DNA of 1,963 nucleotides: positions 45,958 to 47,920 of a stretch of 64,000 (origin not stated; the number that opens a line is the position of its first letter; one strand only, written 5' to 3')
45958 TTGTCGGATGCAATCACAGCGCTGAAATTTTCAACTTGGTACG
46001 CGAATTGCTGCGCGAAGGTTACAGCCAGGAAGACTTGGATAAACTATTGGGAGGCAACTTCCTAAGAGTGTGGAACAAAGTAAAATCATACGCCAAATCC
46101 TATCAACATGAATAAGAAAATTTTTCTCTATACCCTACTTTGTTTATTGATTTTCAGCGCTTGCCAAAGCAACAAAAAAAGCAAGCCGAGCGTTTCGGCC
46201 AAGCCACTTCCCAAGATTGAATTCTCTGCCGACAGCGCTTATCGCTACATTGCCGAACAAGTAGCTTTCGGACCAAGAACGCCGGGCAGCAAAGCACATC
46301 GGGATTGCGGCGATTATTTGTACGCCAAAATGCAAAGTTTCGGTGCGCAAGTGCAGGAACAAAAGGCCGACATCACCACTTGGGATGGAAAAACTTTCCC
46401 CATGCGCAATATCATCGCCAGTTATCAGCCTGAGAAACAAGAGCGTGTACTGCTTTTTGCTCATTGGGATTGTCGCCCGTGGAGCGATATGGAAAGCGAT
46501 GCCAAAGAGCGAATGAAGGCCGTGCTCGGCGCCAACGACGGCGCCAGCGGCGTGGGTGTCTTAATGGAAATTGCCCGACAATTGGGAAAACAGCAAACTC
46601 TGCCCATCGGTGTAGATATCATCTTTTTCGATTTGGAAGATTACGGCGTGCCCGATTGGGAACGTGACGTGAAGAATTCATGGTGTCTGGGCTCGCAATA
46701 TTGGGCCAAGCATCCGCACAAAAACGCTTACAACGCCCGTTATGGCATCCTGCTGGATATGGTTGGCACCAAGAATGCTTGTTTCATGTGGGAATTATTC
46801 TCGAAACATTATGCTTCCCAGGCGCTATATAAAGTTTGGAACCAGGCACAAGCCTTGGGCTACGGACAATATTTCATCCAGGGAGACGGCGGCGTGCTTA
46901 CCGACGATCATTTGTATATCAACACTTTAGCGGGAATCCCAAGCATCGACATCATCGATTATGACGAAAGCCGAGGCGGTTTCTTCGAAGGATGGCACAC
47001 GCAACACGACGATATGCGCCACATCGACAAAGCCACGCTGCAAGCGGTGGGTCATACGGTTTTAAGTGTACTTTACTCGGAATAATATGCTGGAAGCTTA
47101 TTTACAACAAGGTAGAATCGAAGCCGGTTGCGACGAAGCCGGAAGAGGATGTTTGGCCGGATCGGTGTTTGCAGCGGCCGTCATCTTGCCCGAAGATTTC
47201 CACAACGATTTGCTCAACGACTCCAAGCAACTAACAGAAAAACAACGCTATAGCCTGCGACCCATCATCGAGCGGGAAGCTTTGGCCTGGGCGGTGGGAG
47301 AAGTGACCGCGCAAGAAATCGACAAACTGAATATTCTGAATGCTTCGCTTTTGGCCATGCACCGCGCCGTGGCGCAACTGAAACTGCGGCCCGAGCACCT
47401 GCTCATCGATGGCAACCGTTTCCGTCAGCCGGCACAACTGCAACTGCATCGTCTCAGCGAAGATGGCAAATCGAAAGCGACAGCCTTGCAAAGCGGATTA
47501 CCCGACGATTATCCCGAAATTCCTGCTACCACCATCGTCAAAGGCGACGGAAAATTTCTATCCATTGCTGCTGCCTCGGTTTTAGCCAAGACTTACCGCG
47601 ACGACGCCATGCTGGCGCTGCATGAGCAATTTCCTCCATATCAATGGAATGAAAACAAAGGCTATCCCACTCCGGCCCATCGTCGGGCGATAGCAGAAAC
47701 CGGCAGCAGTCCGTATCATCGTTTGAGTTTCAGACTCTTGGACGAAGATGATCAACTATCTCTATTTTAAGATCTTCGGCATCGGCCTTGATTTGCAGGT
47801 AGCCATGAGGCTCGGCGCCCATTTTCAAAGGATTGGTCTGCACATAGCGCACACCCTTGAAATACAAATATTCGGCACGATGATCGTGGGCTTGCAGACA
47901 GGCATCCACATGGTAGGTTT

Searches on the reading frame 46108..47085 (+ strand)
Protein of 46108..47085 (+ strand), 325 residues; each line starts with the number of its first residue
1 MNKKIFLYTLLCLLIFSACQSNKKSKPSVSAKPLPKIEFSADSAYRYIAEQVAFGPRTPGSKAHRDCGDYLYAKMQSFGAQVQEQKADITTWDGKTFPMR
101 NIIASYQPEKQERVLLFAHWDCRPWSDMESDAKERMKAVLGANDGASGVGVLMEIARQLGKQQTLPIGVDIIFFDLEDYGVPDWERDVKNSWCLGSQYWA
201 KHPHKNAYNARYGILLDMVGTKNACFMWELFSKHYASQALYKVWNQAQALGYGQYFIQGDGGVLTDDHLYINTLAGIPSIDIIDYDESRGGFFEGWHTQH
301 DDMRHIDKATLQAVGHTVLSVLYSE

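Call 44: search_protein_families(library=pfam, proteins=[window:46108-47085:+], max_evalue=0.1)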
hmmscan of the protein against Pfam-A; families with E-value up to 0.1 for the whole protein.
window:46108-47085:+ (325 aa): 3 families
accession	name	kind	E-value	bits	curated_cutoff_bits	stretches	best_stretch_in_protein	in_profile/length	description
PF04389.22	Peptidase_M28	-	2.1e-37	129.2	21.3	1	101-321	1-192/193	Peptidase family M28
PF16254.10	DUF4910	-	0.0054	16.1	26.6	0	194-322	119-241/247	Domain of unknown function (DUF4910)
PF14673.11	DUF4459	-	0.078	13.4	27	0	3-44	2-39/159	Domain of unknown function (DUF4459)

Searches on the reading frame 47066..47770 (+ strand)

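Call 44: search_protein_families(library=pfam, proteins=[window:47066-47770:+], max_evalue=0.1)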
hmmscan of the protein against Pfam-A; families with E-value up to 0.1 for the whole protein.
window:47066-47770:+ (234 aa): 1 family
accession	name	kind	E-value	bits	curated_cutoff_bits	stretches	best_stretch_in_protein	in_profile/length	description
PF01351.25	RNase_HII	-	6.1e-40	137.7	25.8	1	20-223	1-197/199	Ribonuclease HII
